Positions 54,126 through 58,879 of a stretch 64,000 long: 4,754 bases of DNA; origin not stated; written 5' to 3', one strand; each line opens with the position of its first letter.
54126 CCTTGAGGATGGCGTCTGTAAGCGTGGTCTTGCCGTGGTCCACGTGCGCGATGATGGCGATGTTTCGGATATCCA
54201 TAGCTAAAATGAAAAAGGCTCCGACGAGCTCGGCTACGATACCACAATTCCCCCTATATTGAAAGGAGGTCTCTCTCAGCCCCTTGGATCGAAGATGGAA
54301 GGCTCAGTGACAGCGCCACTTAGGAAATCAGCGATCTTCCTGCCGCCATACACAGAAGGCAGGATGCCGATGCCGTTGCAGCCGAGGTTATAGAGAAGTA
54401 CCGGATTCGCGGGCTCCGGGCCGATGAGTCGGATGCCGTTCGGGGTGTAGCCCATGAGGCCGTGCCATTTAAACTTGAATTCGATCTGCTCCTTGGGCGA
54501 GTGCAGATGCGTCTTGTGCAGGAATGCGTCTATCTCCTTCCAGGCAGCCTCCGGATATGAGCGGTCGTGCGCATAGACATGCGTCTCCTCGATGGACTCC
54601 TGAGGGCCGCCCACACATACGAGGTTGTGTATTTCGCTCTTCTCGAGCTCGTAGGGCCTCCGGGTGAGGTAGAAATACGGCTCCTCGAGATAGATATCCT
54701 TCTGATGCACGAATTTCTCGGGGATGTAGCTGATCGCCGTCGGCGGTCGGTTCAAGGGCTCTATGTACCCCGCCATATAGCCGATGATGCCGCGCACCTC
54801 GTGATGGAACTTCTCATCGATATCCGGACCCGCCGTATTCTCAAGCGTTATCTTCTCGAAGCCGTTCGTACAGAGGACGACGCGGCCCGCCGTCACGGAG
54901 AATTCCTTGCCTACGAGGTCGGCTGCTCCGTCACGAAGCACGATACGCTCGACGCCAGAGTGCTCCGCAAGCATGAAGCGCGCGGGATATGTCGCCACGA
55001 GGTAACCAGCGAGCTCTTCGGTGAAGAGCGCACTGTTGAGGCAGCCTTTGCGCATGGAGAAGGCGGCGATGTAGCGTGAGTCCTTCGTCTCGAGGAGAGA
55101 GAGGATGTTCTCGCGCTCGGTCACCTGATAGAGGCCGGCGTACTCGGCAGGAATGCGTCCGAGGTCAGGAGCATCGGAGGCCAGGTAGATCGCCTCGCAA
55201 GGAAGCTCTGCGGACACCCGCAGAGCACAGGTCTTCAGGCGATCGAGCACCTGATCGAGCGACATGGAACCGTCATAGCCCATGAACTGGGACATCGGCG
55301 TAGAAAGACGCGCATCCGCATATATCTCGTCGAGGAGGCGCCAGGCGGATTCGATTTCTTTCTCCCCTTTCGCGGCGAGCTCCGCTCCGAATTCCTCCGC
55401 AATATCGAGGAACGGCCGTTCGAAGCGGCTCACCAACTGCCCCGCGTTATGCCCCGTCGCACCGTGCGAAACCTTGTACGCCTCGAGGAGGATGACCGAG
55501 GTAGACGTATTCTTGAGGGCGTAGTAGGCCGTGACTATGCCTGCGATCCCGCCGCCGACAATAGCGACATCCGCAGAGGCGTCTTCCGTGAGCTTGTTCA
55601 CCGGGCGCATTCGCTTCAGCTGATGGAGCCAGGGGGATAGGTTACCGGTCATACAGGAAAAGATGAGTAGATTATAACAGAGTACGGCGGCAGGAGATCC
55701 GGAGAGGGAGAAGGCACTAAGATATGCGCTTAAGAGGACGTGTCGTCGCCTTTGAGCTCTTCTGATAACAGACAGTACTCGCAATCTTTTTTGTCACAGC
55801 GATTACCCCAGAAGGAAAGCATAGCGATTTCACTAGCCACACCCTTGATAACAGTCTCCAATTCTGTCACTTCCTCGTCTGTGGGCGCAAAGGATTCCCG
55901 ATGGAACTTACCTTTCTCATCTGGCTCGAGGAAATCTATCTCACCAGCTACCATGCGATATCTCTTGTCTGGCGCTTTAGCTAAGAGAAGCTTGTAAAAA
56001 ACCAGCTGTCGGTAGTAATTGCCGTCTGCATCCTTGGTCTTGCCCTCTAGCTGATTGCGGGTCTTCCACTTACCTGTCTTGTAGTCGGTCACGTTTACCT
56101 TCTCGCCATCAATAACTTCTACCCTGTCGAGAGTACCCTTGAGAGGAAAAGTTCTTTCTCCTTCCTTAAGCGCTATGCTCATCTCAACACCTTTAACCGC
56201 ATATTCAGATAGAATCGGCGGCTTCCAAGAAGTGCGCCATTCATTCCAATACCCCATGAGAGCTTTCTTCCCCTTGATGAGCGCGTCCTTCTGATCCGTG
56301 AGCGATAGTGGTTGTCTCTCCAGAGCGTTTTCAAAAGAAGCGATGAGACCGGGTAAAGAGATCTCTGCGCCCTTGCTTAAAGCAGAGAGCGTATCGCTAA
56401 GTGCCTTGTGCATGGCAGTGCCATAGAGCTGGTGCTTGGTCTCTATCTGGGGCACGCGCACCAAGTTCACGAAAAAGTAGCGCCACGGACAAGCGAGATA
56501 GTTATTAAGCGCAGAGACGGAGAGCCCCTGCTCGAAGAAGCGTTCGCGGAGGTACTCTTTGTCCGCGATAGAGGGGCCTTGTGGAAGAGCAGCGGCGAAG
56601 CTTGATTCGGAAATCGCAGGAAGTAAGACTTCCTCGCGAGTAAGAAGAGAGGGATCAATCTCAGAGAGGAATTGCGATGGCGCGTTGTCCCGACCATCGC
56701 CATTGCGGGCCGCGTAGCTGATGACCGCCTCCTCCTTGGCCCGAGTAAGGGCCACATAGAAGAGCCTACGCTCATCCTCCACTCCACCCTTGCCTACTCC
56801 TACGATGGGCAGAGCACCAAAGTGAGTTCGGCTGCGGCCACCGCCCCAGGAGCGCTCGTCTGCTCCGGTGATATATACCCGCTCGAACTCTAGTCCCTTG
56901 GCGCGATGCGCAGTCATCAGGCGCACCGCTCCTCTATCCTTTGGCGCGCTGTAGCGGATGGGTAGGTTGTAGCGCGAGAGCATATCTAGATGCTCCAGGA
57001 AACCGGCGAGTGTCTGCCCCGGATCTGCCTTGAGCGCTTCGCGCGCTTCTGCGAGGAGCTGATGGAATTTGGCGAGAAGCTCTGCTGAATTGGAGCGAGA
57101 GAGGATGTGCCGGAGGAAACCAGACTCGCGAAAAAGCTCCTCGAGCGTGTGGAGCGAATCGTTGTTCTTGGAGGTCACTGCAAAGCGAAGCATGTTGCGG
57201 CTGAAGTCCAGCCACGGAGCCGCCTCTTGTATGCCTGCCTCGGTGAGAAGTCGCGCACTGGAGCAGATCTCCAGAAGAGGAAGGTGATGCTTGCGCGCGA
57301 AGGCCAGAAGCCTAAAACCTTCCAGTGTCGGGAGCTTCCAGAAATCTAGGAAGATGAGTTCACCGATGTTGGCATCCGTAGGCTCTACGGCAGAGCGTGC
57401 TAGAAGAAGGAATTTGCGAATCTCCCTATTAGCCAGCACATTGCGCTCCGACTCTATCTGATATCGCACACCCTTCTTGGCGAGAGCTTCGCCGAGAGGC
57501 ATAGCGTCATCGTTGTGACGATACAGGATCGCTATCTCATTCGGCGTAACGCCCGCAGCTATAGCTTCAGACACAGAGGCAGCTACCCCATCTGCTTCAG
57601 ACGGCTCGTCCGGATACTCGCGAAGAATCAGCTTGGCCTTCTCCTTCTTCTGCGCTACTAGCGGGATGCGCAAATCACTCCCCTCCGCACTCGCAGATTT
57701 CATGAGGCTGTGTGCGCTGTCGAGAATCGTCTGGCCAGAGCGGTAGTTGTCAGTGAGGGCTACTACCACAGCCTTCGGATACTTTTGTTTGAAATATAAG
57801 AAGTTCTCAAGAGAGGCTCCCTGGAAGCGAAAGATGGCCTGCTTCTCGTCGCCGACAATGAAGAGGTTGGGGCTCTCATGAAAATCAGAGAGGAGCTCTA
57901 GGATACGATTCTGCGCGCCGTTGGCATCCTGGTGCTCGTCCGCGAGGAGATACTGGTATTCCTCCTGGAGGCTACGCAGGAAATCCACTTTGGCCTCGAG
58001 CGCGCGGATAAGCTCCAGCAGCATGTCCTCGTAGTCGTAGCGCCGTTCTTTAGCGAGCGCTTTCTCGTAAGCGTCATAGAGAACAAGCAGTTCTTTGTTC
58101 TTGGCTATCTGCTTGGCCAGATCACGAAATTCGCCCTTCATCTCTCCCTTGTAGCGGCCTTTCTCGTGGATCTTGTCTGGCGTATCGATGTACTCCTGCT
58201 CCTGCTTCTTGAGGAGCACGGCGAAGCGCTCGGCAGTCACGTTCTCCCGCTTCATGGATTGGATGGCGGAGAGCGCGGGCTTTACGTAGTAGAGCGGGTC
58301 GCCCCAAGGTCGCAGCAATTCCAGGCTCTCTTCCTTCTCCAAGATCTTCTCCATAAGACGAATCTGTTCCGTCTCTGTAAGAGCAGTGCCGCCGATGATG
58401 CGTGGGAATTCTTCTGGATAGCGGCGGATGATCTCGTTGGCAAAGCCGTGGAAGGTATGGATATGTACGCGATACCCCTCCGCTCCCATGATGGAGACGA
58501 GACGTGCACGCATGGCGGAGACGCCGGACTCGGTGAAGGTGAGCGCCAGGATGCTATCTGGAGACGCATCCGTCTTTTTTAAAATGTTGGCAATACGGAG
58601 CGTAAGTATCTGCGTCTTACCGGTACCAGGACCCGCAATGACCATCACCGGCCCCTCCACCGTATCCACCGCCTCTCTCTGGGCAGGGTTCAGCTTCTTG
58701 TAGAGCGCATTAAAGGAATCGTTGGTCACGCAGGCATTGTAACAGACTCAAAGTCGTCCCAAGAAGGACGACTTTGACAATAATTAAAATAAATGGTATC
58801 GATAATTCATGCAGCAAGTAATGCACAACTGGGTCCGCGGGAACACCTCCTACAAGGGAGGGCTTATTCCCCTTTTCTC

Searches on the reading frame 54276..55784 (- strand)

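Call 60: search_protein_families(library=pfam, proteins=[window:54276-55784:-], max_evalue=0.00001)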
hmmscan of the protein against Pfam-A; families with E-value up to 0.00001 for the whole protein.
window:54276-55784:- (502 aa): 1 family
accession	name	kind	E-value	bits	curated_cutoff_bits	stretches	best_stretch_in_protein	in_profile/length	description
PF01266.30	DAO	-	2.8e-27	96.6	27.9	1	72-486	1-352/353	FAD dependent oxidoreductase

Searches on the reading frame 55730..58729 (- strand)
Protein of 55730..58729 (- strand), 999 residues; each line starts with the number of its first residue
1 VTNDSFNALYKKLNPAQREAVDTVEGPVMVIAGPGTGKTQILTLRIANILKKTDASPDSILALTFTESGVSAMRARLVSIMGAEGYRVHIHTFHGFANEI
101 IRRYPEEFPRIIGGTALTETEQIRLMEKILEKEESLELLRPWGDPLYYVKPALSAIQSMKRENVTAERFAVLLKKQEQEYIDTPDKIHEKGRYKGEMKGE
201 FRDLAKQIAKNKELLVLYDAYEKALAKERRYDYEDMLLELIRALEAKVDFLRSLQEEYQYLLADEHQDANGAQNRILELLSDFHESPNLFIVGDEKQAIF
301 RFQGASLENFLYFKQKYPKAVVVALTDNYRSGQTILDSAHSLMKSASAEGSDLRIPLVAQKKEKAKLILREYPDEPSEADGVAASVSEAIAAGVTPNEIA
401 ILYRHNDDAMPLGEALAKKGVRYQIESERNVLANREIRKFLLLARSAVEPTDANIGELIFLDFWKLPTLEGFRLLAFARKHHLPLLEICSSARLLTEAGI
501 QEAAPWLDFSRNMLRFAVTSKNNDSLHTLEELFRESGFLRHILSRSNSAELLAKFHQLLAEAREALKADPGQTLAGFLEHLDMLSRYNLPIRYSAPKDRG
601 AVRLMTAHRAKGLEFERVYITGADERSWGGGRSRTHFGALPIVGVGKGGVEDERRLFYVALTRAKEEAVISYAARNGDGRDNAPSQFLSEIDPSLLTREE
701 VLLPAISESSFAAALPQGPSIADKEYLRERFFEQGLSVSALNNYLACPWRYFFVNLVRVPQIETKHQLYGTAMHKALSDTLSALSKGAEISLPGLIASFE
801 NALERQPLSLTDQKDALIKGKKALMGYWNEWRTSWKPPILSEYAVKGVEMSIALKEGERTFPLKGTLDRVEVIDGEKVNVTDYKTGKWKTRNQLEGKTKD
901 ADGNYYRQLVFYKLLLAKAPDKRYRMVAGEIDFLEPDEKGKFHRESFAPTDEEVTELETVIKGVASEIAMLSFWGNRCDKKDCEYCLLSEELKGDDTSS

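Call 60: search_protein_families(library=pfam, proteins=[window:55730-58729:-], max_evalue=0.00001)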
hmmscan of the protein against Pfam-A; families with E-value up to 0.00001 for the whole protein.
window:55730-58729:- (999 aa): 5 families
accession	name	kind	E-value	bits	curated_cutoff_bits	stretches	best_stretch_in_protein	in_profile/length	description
PF00580.27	UvrD-helicase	-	1.7e-58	198.9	23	1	13-318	1-271/271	UvrD/REP helicase N-terminal domain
PF13361.12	UvrD_C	-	6e-33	115.2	25.6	2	547-673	236-348/350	UvrD-like helicase C-terminal domain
PF12705.13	PDDEXK_1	-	8.7e-24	85.2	22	1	736-987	2-241/247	PD-(D/E)XK nuclease superfamily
PF13245.12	AAA_19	-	6.8e-16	59.1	25.1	1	17-302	1-133/134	AAA domain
PF13538.12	UvrD_C_2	-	4.9e-09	36.4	27.4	0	650-670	31-51/52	UvrD-like helicase C-terminal domain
